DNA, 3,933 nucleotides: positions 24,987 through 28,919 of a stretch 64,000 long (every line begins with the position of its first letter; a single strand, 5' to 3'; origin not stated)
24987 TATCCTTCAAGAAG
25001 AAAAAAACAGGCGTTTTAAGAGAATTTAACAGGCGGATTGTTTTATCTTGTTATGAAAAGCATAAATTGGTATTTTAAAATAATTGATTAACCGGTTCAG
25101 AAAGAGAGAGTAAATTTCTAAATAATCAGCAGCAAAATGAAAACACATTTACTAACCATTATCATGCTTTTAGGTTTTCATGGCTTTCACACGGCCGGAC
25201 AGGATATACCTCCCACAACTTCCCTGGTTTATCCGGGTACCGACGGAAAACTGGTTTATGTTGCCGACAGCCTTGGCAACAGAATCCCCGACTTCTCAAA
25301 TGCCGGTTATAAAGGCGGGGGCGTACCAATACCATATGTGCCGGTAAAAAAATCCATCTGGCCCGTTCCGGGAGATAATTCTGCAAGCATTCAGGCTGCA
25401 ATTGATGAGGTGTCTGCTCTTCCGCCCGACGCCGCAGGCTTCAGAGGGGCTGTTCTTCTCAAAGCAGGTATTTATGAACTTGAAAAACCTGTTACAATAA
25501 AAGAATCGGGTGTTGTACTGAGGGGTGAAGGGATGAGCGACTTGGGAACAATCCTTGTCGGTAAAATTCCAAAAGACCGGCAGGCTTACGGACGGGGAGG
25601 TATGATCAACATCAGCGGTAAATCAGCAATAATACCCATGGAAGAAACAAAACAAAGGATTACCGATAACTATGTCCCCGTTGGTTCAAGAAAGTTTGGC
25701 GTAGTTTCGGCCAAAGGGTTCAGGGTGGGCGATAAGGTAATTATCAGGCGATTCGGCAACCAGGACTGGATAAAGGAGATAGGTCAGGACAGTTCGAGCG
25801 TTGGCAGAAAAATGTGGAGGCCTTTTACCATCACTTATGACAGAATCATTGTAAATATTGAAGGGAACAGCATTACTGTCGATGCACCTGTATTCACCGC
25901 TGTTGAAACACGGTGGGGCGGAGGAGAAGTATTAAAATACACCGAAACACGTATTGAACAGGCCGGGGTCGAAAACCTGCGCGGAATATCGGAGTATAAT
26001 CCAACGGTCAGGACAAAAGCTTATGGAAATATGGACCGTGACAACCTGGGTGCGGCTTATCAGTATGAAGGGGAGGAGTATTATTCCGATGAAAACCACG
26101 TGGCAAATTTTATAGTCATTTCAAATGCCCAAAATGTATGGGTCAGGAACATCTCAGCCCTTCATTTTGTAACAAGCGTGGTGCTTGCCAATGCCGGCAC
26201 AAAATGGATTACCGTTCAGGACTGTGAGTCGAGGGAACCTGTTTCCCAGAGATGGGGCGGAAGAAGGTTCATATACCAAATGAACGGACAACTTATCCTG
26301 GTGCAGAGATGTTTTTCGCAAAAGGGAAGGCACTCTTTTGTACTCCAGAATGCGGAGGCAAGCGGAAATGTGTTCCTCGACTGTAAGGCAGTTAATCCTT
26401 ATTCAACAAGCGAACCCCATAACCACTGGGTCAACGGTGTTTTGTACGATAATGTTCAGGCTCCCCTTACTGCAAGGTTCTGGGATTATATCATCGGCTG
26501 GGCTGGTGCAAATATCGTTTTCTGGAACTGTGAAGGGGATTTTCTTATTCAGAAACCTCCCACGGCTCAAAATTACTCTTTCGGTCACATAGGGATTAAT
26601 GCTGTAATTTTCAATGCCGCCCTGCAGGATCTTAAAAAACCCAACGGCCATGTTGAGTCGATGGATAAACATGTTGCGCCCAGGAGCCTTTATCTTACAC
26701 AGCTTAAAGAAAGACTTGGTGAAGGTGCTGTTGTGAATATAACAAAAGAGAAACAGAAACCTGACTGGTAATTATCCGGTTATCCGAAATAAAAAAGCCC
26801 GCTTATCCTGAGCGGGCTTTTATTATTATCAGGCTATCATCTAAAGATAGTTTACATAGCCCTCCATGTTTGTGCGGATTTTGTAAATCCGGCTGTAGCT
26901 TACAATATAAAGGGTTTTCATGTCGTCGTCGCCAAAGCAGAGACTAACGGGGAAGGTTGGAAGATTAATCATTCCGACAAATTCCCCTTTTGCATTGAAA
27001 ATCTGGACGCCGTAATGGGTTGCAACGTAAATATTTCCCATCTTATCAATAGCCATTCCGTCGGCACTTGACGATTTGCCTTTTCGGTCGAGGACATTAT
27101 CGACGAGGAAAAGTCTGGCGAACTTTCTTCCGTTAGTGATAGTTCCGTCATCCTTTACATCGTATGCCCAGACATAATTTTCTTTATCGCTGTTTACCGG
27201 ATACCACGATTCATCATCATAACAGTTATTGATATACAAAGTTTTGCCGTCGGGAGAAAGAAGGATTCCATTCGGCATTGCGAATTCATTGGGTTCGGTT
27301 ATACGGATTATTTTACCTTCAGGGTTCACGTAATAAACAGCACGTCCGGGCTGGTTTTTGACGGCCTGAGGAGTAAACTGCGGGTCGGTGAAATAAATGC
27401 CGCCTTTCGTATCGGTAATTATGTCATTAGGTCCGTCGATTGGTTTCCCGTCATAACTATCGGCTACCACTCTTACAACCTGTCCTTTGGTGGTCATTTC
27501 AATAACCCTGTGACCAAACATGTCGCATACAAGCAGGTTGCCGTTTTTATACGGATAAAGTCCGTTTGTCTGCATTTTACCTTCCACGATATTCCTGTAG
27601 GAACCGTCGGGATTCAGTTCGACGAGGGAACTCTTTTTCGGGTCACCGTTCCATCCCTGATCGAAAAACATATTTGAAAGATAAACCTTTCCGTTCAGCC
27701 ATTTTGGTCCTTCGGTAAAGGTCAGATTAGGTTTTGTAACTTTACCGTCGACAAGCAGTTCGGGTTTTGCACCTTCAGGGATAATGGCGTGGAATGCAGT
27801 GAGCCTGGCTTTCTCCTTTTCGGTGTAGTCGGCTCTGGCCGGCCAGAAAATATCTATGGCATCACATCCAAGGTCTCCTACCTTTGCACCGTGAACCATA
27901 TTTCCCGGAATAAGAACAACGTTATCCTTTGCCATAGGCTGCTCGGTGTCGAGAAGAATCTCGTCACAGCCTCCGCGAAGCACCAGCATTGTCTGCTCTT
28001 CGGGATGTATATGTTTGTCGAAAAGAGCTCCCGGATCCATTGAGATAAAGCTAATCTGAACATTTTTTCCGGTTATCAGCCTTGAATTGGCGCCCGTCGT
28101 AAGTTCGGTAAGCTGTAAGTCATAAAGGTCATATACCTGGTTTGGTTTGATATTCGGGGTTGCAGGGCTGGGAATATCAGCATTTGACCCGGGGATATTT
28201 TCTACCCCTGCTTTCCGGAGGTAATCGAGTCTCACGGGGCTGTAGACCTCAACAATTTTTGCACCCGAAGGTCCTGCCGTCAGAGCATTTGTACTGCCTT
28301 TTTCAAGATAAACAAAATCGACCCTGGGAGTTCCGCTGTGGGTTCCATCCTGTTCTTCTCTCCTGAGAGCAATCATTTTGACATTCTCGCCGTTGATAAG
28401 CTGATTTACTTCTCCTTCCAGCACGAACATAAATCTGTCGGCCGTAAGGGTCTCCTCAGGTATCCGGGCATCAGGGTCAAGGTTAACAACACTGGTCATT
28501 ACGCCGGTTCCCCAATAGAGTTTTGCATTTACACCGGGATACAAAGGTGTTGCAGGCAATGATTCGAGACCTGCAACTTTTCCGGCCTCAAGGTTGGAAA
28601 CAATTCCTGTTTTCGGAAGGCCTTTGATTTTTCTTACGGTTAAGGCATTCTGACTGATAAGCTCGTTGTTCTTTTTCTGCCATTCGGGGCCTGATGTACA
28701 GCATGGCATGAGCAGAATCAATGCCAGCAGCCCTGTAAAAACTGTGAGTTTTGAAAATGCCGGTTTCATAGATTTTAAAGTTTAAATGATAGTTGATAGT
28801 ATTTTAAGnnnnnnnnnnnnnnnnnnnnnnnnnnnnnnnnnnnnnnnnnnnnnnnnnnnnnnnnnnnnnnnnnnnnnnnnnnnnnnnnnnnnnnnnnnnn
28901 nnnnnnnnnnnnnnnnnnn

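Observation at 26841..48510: SusC/SusD locus with no recognisable GH/PL/CE: exported small-molecule-type enzymes plus cytoplasmic keto-deoxy-acid and carbon-shuffling modules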

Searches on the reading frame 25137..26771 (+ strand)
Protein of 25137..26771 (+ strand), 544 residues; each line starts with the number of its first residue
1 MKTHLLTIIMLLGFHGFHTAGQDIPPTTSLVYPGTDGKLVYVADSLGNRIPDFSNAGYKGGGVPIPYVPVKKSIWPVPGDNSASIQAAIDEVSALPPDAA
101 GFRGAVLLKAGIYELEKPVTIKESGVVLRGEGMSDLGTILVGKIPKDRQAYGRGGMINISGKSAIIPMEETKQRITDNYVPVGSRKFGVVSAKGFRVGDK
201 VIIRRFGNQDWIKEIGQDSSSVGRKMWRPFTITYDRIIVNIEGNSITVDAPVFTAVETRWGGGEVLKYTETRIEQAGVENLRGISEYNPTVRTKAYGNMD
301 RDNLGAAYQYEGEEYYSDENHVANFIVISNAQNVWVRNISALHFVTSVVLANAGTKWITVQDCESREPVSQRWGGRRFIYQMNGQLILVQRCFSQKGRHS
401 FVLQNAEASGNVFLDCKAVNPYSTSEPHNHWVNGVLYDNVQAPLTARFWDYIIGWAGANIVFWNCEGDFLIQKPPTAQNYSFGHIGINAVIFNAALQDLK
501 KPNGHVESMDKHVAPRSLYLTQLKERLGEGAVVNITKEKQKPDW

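Call 6: search_protein_families(library=pfam, proteins=[window:25137-26771:+], max_evalue=0.001)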
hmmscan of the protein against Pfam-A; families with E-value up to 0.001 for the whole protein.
window:25137-26771:+ (544 aa): 0 families

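Call 33: search_protein_families(library=ncbifam, proteins=[window:25137-26771:+], max_evalue=0.00001)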
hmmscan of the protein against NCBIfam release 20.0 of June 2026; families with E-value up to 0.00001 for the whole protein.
window:25137-26771:+ (544 aa): 1 family
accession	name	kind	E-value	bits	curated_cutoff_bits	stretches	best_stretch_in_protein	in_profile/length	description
NF058554.1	BT_3328_fam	equivalog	7.5e-08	31.1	1100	0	116-282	410-581/840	BT3328 family hyaluronic acid endo-lyase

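Call 56: search_solved_structures(query=window:25137-26771:+, max_evalue=1)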
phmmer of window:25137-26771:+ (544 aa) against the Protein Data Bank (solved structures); distinct sequences matched with E-value up to 1: 1.
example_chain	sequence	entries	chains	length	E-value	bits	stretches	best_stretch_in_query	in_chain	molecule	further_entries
7chu_A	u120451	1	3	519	0.13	14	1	80-135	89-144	Putative pectin lyase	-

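Call 57: search_protein_families(library=pfam, proteins=[window:25137-26771:+], max_evalue=1)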
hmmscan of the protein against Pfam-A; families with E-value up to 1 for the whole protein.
window:25137-26771:+ (544 aa): 2 families
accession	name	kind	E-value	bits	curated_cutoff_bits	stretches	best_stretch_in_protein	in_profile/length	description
PF19815.4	DUF6298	-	0.024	13.9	28.1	1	504-530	1-27/487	Family of unknown function (DUF6298)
PF11999.13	Ice_binding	-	0.16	12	28.7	0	84-134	69-124/208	Ice-binding-like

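Call 76: search_protein_representatives(protein=window:25137-26771:+)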
Query: 544 residues. Proteins with E-value up to 0.001 (for the whole library): 4256; up to 1e-10: 2905; up to 1e-30: 1388. The best 150 are listed.
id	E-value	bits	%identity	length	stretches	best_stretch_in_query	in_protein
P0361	1.0e-189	648.1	45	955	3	31-443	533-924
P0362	1.1e-143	496.2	50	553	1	17-537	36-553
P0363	6.8e-132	457.3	59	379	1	22-389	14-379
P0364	3.7e-130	451.5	48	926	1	28-537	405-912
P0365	1.4e-128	446.4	46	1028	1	27-535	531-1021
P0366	2.9e-126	438.7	47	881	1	22-537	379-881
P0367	2.0e-124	432.6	47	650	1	29-535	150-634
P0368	2.5e-121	422.4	45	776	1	22-537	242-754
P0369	3.4e-121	422.0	46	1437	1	28-538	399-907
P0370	2.1e-120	419.4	46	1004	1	24-535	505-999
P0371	3.5e-120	418.6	46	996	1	28-535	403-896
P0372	2.8e-119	415.6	46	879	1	24-531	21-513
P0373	5.9e-119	414.6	46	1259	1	25-537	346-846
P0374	3.5e-116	405.4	44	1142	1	28-536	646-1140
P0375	1.1e-115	403.7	44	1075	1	31-542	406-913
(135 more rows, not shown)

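Call 82: search_protein_families(library=pfam, alignment_id=A6, max_evalue=0.001)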
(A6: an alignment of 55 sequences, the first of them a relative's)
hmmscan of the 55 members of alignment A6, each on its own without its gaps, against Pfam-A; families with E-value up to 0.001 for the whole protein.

A. member 1, P0361 (955 aa): 0 families

B. families by the number of members that match (of 55 scanned): 40 families (the first 25 are shown)
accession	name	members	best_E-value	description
PF00754.31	F5_F8_type_C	11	1.5e-40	F5/8 type C domain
PF22633.2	F5_F8_type_C_2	10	3.9e-35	NedA-like, galactose-binding domain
PF16315.10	DUF4955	4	8e-05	Domain of unknown function (DUF4955)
PF00404.24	Dockerin_1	3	4.8e-09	Dockerin type I domain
PF24135.1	DUF7402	3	1.5e-08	Domain of unknown function (DUF7402)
PF12708.12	Pect-lyase_RHGA_epim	3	0.00026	Rhamnogalacturonase A/epimerase, pectate lyase-like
PF24517.2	CBM96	2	4.2e-27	Carbohydrate-binding module family 96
PF00041.27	fn3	2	1.4e-14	Fibronectin type III domain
PF18962.6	Por_Secre_tail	2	9.7e-10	Secretion system C-terminal sorting domain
PF19815.4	DUF6298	2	1.4e-05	Family of unknown function (DUF6298)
PF09224.18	DUF1961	1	1.3e-52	Domain of unknown function (DUF1961)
PF13385.13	Laminin_G_3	1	2.8e-29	Concanavalin A-like lectin/glucanases superfamily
PF03422.21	CBM_6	1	1.1e-21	Carbohydrate binding module (family 6)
PF02494.22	HYR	1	9.1e-21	HYR domain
PF16403.11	Bact_surface_Ig-like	1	1.6e-18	Bacterial surface protein, Ig-like domain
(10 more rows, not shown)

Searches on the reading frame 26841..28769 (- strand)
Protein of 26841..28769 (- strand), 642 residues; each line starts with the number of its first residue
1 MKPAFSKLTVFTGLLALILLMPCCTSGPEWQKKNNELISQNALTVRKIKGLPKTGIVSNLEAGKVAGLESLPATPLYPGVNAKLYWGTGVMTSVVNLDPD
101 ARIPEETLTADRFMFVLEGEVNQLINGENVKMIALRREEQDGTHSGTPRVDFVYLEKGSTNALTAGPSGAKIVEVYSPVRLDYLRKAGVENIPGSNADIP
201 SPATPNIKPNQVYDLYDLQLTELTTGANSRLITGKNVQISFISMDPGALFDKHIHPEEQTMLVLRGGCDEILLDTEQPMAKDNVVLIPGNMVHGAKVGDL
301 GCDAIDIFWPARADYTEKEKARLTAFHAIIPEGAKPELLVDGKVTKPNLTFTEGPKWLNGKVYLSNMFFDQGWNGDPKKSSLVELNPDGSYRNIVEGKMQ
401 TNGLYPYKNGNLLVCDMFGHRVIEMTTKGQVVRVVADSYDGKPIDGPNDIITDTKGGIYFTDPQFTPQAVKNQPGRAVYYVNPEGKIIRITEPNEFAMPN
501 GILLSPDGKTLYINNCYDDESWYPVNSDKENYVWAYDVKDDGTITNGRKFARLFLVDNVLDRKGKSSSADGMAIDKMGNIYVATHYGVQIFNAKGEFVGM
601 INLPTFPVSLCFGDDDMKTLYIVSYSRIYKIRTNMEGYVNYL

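Call 3: search_protein_families(library=pfam, proteins=[window:26841-28769:-], max_evalue=0.01)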
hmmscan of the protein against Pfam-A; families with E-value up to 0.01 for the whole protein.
window:26841-28769:- (642 aa): 5 families
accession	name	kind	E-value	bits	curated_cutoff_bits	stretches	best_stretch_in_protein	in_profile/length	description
PF08450.18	SGL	-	2.4e-34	119.5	26.3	1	352-624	2-244/246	SMP-30/Gluconolactonase/LRE-like region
PF07883.17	Cupin_2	-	4.9e-07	29.8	27.2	1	242-295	3-56/70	Cupin domain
PF12973.13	Cupin_7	-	1.2e-05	25.5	27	0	239-268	35-64/105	ChrR Cupin-like domain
PF01731.26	Arylesterase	-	0.0032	18.1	21.3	0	469-518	30-75/86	Arylesterase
PF06739.17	SBBP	-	0.0063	16.9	20.5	0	565-583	11-29/38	Beta-propeller repeat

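Call 7: search_protein_families(library=ncbifam, proteins=[window:26841-28769:-], max_evalue=0.001)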
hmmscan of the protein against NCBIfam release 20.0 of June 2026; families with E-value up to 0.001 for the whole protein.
window:26841-28769:- (642 aa): 2 families
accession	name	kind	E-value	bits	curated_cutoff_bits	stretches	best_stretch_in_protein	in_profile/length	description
NF035926.1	scyF_NHL_VPEP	equivalog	2.7e-06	26.8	350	1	408-599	112-281/376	scytonemin biosynthesis PEP-CTERM protein ScyF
NF033206.1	ScyE_fam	subfamily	0.00012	21.7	80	0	374-490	228-332/333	ScyD/ScyE family protein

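Call 9: find_encoding_contigs(protein=window:26841-28769:-, flank=10000, max_places=6)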
Protein window:26841-28769:- (642 aa): 22 contigs read that carry it; 6 places shown.
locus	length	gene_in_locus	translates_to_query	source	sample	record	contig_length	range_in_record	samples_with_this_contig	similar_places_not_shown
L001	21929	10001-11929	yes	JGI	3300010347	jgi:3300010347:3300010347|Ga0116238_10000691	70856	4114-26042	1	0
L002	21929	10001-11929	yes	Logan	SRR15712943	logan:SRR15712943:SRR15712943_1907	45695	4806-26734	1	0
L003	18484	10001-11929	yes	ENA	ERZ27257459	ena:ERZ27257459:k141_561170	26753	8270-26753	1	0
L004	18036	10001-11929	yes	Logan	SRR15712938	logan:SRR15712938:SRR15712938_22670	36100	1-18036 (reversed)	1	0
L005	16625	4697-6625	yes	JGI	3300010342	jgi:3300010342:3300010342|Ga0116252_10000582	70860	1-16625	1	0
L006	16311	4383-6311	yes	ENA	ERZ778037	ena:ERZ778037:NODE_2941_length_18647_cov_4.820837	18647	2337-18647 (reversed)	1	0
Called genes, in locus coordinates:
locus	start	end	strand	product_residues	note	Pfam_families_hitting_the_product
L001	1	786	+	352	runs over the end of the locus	PF00294:PfkB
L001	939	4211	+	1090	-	PF13620:CarboxypepD_reg, PF13715:CarbopepD_reg_2, PF07715:Plug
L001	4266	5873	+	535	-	PF12771:SusD-like_2, PF12741:SusD-like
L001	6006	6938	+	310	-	PF03737:RraA-like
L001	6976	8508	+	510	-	PF02746:MR_MLE_N, PF13378:MR_MLE_C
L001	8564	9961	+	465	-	PF01050:MannoseP_isomer (faint), PF07883:Cupin_2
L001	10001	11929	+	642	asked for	PF12973:Cupin_7 (faint), PF07883:Cupin_2 (faint), PF08450:SGL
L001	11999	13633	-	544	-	-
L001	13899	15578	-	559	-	PF14322:SusD-like_3, PF07980:SusD_RagB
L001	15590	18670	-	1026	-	PF13620:CarboxypepD_reg, PF13715:CarbopepD_reg_2, PF07715:Plug, PF00593:TonB_dep_Rec_b-barrel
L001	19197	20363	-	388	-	PF00756:Esterase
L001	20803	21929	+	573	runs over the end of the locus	PF00920:ILVD_EDD_N, PF24877:ILV_EDD_C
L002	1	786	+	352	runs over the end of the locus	PF00294:PfkB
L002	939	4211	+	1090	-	PF13620:CarboxypepD_reg, PF13715:CarbopepD_reg_2, PF07715:Plug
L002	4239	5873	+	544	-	PF12771:SusD-like_2, PF12741:SusD-like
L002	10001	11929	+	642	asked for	PF12973:Cupin_7 (faint), PF07883:Cupin_2 (faint), PF08450:SGL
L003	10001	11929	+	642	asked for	PF12973:Cupin_7 (faint), PF07883:Cupin_2 (faint), PF08450:SGL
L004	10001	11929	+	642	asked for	PF12973:Cupin_7 (faint), PF07883:Cupin_2 (faint), PF08450:SGL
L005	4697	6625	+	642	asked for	PF12973:Cupin_7 (faint), PF07883:Cupin_2 (faint), PF08450:SGL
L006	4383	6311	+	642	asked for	PF12973:Cupin_7 (faint), PF07883:Cupin_2 (faint), PF08450:SGL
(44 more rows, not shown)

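Call 26: search_solved_structures(query=window:26841-28769:-, max_evalue=0.001)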
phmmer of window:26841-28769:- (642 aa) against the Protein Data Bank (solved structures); distinct sequences matched with E-value up to 0.001: 16.
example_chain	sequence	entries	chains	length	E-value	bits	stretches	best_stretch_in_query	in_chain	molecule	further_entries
3e5z_A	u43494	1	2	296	2e-17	65.9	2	328-518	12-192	putative Gluconolactonase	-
3dr2_A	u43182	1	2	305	1.9e-12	49.5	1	384-623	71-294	Exported gluconolactonase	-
7ris_A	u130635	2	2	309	9.7e-11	43.8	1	431-623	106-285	Beta-propeller lactonase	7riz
8djf_A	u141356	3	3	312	9.7e-11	43.8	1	431-623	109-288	Gluconolactonase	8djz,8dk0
4e2g_A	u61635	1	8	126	1.3e-10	43.4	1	212-317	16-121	Cupin 2 conserved barrel domain protein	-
7plb_A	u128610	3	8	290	4.8e-09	38.2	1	444-624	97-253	Smp-30/Cgr1 family protein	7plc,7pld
2dso_A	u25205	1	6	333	3.6e-07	32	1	379-515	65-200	Drp35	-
2dg0_A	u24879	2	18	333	9.1e-07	30.7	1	379-515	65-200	DrP35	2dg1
9bwf_A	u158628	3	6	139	0.00022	22.8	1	231-317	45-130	Cellulose oxidative enzyme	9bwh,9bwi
5c2v_B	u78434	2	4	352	0.00026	22.6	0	484-583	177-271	HYDRAZINE SYNTHASE BETA SUBUNIT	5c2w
8awp_A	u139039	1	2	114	0.00027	22.5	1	221-296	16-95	Cupin_2 domain-containing protein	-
9jew_A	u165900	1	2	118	0.00039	22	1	221-296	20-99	Cupin type-2 domain-containing protein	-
8awn_A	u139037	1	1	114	0.0004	22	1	221-296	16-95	Cupin_2 domain-containing protein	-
5wsd_A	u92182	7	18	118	0.0004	22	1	221-296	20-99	Uncharacterized protein tm1459 | Cupin_2 domain-containing protein | Cupin type-2 domain-containing protein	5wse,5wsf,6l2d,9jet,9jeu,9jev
8awo_A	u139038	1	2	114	0.00044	21.9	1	226-296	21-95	Cupin_2 domain-containing protein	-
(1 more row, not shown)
